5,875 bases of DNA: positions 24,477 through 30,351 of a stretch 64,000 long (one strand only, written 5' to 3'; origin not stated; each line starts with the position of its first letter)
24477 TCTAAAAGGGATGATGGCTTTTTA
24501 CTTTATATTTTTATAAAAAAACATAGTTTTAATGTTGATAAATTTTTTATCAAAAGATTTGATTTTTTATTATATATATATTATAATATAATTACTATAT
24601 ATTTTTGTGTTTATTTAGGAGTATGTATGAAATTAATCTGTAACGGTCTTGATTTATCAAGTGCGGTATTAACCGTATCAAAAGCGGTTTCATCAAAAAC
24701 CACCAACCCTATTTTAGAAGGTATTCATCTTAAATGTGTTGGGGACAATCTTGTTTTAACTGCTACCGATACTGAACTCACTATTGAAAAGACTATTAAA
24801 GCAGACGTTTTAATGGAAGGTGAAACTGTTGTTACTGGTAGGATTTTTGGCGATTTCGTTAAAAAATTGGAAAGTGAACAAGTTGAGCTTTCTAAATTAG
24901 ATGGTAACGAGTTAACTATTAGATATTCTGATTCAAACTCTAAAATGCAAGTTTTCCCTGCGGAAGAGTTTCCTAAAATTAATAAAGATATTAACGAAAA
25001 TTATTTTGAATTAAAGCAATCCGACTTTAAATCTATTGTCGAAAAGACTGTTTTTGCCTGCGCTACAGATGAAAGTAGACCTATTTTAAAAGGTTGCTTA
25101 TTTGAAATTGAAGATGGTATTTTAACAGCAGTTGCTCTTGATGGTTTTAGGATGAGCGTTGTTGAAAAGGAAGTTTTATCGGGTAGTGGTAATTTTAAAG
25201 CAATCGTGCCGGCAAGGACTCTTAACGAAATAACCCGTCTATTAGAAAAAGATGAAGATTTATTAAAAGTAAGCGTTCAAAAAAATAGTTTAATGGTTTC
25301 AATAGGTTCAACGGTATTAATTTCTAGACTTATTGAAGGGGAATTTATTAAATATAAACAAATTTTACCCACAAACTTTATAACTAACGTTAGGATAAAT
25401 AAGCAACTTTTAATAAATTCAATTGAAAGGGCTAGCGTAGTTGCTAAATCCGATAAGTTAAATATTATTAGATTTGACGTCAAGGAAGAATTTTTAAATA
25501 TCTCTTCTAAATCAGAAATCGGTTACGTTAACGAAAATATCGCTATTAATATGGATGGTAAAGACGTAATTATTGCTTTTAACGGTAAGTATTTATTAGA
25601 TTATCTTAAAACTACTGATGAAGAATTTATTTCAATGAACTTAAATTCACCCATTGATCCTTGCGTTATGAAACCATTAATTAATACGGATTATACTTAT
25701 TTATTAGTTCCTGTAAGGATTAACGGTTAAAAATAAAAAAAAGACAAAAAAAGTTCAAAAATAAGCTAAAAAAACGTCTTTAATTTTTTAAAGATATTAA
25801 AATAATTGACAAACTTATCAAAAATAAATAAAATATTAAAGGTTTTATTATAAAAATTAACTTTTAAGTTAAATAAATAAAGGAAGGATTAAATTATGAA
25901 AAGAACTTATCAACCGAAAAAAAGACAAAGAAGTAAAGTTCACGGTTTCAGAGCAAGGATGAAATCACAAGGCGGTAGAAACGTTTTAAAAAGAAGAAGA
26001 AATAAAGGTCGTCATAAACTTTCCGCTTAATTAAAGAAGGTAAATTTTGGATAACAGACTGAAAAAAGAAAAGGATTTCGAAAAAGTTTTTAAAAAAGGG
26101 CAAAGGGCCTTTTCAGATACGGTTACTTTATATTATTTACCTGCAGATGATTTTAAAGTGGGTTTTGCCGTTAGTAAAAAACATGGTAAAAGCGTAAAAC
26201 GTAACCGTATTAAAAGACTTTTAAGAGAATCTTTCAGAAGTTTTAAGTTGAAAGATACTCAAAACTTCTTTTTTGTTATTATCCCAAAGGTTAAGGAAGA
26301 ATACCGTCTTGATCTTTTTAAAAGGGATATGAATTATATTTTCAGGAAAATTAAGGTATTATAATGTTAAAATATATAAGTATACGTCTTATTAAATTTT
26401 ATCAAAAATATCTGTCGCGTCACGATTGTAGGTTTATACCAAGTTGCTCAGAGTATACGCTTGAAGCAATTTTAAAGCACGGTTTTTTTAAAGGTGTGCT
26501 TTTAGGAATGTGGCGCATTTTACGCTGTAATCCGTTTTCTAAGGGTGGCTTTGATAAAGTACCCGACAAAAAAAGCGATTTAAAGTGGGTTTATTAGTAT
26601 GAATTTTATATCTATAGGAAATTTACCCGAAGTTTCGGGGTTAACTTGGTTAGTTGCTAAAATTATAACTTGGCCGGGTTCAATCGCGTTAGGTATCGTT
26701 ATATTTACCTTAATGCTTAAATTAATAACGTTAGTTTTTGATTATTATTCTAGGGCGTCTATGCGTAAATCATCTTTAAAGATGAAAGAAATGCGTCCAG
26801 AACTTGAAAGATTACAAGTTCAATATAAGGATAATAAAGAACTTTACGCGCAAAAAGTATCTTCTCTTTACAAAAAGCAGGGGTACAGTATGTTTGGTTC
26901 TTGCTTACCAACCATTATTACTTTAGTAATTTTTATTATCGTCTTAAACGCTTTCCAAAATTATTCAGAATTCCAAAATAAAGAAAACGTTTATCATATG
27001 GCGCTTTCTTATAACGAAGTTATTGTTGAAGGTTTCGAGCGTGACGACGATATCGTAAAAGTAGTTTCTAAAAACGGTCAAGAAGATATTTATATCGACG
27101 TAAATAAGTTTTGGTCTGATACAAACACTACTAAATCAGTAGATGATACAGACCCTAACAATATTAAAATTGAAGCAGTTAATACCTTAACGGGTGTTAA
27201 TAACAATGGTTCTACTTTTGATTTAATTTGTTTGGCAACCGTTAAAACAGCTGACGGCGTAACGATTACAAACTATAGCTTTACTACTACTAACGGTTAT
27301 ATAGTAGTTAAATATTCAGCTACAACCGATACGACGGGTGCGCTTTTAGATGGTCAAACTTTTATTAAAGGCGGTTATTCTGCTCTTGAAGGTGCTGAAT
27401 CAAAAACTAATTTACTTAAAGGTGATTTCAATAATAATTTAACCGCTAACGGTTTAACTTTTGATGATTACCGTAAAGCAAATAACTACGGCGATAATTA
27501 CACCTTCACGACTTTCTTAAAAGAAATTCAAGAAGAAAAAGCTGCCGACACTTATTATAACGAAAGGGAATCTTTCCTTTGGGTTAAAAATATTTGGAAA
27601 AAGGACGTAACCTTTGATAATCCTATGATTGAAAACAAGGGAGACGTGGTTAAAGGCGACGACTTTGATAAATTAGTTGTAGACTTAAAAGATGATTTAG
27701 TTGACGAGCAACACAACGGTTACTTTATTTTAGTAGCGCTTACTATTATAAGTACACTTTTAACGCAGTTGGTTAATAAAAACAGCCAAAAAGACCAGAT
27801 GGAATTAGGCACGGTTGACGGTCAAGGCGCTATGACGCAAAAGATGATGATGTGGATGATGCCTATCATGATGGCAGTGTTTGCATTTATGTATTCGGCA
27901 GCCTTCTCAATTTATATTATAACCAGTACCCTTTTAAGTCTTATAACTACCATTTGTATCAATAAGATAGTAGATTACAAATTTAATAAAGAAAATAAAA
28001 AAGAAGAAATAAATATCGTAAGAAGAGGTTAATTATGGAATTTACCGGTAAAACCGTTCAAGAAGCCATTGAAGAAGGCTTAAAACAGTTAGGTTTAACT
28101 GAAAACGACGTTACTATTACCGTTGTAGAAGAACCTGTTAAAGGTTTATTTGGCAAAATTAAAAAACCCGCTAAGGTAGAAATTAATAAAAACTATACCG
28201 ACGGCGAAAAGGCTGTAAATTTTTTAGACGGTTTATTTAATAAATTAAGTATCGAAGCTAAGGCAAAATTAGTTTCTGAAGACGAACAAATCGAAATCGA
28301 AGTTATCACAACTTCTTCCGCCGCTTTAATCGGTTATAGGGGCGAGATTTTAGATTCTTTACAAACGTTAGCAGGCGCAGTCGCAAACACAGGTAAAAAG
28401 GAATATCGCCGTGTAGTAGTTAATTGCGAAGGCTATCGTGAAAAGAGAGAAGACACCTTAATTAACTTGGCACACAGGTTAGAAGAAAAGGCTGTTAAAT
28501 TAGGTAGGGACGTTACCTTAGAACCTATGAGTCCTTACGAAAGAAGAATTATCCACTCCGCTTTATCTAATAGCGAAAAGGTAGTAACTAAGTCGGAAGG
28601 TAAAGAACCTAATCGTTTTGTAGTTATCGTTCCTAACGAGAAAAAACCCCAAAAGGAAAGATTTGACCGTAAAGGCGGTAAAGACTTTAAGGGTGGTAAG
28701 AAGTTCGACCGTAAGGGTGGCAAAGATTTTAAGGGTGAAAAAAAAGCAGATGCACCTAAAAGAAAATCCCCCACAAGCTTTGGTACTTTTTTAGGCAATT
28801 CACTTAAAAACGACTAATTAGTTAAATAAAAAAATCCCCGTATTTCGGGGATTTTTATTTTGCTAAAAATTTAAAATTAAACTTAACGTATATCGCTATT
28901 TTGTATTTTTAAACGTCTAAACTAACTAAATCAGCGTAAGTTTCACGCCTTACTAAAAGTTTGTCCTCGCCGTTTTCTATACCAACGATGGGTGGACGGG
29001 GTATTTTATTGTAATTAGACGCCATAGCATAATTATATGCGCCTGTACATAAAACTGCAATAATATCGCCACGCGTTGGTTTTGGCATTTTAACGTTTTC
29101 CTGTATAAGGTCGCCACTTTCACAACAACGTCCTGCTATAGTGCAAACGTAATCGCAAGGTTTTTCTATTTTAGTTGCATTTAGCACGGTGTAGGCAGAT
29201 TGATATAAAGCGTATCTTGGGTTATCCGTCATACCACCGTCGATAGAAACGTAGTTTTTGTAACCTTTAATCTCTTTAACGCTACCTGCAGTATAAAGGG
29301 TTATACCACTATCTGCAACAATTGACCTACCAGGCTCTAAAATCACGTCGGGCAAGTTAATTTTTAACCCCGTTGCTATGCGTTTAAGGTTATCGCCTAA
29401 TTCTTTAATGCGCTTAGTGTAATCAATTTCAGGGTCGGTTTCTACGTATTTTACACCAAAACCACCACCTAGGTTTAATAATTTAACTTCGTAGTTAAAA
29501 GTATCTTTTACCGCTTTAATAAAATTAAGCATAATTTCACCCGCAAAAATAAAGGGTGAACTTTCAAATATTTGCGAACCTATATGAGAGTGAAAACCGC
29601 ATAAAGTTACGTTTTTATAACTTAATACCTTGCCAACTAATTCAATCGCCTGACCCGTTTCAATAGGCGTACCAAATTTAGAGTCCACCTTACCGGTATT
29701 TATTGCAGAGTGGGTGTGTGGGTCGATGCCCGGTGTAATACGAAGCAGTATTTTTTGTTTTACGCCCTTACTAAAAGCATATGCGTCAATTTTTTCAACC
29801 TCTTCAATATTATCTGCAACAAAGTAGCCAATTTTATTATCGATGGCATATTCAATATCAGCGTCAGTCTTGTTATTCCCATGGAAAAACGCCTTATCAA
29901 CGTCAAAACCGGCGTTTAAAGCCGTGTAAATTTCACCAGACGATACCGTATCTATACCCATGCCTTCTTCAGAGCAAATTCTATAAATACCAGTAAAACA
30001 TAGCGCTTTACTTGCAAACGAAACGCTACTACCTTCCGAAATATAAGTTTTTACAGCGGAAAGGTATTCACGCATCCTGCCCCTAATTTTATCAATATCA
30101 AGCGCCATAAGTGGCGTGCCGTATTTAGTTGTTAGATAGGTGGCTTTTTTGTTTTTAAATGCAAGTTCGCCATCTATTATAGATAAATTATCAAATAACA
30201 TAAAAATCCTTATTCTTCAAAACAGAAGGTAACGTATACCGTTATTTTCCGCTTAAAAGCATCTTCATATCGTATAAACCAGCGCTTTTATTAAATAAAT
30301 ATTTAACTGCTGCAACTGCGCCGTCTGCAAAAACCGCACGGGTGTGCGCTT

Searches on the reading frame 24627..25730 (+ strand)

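Call 11: search_protein_families(library=pfam, proteins=[window:24627-25730:+], max_evalue=0.001)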
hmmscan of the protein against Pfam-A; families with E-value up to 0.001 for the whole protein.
window:24627-25730:+ (367 aa): 3 families
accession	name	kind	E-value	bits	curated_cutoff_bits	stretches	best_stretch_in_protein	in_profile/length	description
PF00712.24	DNA_pol3_beta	-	8.7e-32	110.2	24.4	2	1-118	1-119/120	DNA polymerase III beta subunit, N-terminal domain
PF02767.21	DNA_pol3_beta_2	-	8.1e-31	107.2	27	2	128-240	1-114/116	DNA polymerase III beta subunit, central domain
PF02768.20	DNA_pol3_beta_3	-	2.2e-24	86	27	1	244-364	1-121/121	DNA polymerase III beta subunit, C-terminal domain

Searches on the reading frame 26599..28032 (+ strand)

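Call 11: search_protein_families(library=pfam, proteins=[window:26599-28032:+], max_evalue=0.001)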
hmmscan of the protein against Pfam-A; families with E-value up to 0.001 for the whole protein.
window:26599-28032:+ (477 aa): 1 family
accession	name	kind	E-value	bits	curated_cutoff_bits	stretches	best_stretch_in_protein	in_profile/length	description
PF02096.25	60KD_IMP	-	9.1e-32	110.7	35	2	30-130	2-90/163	60Kd inner membrane protein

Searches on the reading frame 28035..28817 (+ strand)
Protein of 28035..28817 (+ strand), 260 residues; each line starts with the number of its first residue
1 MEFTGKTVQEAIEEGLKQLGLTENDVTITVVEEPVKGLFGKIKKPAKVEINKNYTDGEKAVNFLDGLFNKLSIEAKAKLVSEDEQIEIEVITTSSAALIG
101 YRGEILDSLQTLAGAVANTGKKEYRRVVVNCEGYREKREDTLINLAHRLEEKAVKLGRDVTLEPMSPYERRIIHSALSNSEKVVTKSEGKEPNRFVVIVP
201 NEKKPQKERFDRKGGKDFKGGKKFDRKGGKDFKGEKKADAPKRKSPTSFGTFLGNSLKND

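Call 11: search_protein_families(library=pfam, proteins=[window:28035-28817:+], max_evalue=0.001)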
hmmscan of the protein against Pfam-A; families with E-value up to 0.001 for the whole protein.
window:28035-28817:+ (260 aa): 3 families
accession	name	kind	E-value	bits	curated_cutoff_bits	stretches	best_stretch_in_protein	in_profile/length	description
PF01424.28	R3H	-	2.1e-20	72.9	26.8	1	141-199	2-59/60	R3H domain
PF14804.11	Jag_N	-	9.5e-20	71.2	25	1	3-51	1-49/50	Jag N-terminus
PF13083.13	KH_KhpA-B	-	1.4e-10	41.4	32.1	1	62-127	6-72/73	KhpA/KhpB, KH domain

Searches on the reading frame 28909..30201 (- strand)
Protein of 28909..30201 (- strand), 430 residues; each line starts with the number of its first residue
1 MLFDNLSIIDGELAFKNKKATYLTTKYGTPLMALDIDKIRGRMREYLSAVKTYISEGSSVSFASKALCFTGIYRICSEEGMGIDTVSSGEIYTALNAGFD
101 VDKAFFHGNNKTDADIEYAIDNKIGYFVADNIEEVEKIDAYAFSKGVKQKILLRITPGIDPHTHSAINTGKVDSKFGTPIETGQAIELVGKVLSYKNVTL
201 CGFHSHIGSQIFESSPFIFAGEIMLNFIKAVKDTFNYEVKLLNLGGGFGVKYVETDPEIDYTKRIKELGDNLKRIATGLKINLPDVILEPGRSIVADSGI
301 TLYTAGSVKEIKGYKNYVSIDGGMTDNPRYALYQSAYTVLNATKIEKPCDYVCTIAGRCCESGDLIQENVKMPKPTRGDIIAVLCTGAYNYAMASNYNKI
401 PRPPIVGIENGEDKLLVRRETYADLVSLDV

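Call 11: search_protein_families(library=pfam, proteins=[window:28909-30201:-], max_evalue=0.001)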
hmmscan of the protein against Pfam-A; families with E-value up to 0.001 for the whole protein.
window:28909-30201:- (430 aa): 2 families
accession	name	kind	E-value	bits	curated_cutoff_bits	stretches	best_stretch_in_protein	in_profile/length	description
PF02784.22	Orn_Arg_deC_N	-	1.1e-52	179.3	23.4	1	39-296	4-247/247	Pyridoxal-dependent decarboxylase, pyridoxal binding domain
PF00278.28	Orn_DAP_Arg_deC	-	4.4e-14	53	23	1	297-387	6-95/95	Pyridoxal-dependent decarboxylase, C-terminal sheet domain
